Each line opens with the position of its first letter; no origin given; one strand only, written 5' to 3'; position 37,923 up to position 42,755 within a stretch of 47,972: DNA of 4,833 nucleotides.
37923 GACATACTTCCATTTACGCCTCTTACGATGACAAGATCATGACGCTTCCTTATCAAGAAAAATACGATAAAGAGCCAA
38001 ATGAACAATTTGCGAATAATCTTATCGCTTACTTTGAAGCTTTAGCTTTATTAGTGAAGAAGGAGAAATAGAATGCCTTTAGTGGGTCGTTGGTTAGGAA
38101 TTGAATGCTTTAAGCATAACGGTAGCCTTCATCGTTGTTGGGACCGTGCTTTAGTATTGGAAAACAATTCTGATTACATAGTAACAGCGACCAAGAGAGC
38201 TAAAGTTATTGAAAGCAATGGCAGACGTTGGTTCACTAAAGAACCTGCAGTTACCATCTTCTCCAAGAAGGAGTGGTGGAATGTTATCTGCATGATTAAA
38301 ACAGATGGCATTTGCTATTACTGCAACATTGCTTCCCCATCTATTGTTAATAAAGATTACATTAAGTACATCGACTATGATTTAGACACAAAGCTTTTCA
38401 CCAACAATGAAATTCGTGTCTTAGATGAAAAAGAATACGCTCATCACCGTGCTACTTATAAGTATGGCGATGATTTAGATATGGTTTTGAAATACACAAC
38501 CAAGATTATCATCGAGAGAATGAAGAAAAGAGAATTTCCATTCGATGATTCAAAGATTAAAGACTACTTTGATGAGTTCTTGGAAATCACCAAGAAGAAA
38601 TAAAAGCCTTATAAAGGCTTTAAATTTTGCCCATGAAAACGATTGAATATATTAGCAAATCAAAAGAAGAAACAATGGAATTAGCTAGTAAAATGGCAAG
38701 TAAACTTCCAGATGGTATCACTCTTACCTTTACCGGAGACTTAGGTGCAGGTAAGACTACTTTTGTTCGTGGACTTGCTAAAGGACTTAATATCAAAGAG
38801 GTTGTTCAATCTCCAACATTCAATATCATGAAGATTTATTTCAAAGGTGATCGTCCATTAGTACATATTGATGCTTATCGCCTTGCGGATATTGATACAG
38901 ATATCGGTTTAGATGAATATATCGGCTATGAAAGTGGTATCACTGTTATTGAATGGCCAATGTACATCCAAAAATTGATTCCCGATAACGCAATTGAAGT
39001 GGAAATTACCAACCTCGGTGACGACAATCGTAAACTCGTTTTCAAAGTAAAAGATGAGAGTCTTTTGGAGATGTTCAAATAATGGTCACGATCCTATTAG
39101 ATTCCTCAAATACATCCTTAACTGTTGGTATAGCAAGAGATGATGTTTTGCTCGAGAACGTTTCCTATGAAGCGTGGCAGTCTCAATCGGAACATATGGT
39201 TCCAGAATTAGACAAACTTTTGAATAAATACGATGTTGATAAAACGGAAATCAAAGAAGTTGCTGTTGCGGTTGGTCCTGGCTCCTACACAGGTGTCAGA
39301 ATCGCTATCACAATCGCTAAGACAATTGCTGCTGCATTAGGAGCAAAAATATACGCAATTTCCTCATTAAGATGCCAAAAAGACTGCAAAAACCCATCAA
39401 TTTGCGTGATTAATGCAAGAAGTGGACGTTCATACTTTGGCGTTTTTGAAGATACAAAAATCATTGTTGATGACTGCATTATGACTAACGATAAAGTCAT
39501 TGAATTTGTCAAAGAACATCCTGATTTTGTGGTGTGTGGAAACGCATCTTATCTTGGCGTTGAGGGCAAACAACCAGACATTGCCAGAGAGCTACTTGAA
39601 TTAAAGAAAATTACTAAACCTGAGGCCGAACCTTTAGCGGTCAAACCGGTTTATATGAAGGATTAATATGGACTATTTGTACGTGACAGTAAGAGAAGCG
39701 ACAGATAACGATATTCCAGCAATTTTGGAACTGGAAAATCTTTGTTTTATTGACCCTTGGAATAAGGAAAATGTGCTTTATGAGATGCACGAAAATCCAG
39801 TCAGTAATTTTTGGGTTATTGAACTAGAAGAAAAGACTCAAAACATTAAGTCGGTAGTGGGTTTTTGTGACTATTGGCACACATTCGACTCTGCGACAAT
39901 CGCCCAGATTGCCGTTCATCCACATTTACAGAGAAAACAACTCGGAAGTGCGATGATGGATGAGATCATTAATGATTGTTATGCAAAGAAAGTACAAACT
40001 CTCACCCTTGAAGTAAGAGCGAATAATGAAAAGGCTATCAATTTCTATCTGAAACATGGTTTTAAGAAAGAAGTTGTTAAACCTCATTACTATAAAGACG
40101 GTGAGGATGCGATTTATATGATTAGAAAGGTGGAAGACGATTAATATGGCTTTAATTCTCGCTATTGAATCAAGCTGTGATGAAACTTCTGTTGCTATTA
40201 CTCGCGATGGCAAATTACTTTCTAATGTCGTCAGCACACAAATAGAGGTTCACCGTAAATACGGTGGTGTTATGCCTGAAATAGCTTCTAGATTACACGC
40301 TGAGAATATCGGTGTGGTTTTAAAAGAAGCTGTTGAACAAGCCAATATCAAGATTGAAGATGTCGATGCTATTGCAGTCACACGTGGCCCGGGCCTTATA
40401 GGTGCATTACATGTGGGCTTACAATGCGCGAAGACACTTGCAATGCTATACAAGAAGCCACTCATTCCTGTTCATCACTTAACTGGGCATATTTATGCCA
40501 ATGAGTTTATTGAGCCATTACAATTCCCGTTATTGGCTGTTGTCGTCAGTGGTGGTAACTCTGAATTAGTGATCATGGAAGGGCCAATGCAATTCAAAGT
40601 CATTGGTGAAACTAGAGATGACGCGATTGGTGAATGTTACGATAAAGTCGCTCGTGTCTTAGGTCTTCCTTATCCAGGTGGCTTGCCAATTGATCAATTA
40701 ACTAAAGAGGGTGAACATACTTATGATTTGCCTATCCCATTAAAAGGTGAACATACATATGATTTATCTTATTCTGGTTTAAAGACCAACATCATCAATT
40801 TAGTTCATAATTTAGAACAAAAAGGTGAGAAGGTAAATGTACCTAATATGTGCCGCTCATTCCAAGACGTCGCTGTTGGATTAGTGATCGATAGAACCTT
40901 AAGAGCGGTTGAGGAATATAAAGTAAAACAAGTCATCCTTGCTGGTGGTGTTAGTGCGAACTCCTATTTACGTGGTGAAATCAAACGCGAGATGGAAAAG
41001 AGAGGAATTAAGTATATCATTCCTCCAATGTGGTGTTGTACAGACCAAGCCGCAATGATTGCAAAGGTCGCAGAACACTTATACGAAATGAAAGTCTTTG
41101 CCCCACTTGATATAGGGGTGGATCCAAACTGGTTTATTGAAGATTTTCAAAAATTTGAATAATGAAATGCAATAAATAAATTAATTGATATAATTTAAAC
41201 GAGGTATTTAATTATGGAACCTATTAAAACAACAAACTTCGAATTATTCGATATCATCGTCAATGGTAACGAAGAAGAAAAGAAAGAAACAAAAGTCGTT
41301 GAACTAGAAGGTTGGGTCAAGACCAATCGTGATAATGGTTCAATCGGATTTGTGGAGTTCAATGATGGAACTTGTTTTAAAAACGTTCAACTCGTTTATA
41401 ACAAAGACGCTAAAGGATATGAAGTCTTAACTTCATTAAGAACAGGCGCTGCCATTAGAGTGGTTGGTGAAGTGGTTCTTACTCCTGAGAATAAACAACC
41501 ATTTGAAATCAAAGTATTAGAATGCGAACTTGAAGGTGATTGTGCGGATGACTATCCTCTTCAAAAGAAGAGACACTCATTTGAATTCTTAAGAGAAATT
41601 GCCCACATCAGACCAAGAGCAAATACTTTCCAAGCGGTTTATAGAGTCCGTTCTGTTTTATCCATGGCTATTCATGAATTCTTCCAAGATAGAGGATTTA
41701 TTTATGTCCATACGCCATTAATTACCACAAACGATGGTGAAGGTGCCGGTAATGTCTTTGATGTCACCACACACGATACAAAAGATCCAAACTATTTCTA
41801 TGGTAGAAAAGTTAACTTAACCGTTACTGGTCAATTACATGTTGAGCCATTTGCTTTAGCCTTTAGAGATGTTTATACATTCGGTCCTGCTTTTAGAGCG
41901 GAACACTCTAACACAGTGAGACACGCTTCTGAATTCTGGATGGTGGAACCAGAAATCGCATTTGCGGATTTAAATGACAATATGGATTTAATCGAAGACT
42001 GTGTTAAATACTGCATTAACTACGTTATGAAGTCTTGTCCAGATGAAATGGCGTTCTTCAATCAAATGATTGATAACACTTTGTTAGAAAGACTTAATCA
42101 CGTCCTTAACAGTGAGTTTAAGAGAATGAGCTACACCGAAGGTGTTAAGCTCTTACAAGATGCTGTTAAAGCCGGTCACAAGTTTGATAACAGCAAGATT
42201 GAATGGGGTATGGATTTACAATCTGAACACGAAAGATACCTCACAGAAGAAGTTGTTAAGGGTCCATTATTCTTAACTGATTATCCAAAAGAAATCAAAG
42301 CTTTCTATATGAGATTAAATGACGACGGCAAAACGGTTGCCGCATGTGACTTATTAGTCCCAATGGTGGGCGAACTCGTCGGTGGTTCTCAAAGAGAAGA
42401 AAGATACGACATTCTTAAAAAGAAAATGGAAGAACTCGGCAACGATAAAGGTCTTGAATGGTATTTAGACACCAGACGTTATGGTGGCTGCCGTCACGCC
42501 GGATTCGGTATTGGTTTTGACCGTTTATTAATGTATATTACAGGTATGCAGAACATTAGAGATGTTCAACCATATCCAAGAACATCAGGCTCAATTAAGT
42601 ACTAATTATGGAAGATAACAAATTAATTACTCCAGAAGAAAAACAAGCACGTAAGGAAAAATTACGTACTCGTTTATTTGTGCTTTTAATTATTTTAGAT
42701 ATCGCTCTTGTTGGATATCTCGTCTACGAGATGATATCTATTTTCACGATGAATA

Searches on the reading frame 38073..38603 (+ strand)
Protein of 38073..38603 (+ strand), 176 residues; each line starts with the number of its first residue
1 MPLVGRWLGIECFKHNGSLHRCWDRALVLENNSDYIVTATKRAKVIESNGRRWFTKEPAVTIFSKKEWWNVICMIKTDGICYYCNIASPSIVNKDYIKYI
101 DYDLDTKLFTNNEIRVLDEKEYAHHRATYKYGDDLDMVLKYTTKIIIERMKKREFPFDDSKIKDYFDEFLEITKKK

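Call 21: search_protein_families(library=pfam, proteins=[window:38073-38603:+], max_evalue=0.001)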
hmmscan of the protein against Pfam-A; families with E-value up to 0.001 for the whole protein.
window:38073-38603:+ (176 aa): 1 family
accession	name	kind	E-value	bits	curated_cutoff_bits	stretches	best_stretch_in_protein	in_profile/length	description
PF04167.18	DUF402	-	3.1e-16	59.7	23.9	1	58-122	2-68/68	Protein of unknown function (DUF402)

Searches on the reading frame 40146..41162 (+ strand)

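Call 21: search_protein_families(library=pfam, proteins=[window:40146-41162:+], max_evalue=0.001)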
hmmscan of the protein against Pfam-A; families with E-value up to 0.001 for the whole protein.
window:40146-41162:+ (338 aa): 2 families
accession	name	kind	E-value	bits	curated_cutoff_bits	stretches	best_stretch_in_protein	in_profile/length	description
PF00814.31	TsaD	-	1.6e-93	313.6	24.8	1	23-307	1-264/264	tRNA N6-adenosine threonylcarbamoyltransferase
PF22521.2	HypF_C_2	-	4.3e-09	36.9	27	1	200-301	141-235/241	Carbamoyltransferase, Kae1-like Domain, second subdomain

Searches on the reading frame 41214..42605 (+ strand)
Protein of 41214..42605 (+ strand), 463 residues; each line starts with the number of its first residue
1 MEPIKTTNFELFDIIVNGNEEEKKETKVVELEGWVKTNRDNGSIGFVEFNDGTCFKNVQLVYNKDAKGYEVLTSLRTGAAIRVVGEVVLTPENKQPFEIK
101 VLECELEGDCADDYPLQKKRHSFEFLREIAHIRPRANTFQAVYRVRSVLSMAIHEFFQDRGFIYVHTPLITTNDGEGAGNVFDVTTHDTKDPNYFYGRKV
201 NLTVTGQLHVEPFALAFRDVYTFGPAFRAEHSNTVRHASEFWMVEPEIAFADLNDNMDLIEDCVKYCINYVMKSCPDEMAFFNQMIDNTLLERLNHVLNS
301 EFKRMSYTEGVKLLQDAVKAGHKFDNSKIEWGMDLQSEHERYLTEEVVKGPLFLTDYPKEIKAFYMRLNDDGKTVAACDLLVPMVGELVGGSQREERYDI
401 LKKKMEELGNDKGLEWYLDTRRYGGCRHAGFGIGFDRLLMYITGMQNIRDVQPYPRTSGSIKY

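Call 21: search_protein_families(library=pfam, proteins=[window:41214-42605:+], max_evalue=0.001)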
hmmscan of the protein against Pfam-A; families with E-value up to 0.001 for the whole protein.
window:41214-42605:+ (463 aa): 2 families
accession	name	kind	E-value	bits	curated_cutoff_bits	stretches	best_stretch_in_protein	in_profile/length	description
PF00152.25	tRNA-synt_2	-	8.7e-67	225.8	25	1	131-457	10-307/308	tRNA synthetases class II (D, K and N)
PF01336.31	tRNA_anti-codon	-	1.3e-11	44.7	27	1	29-106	1-74/75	OB-fold nucleic acid binding domain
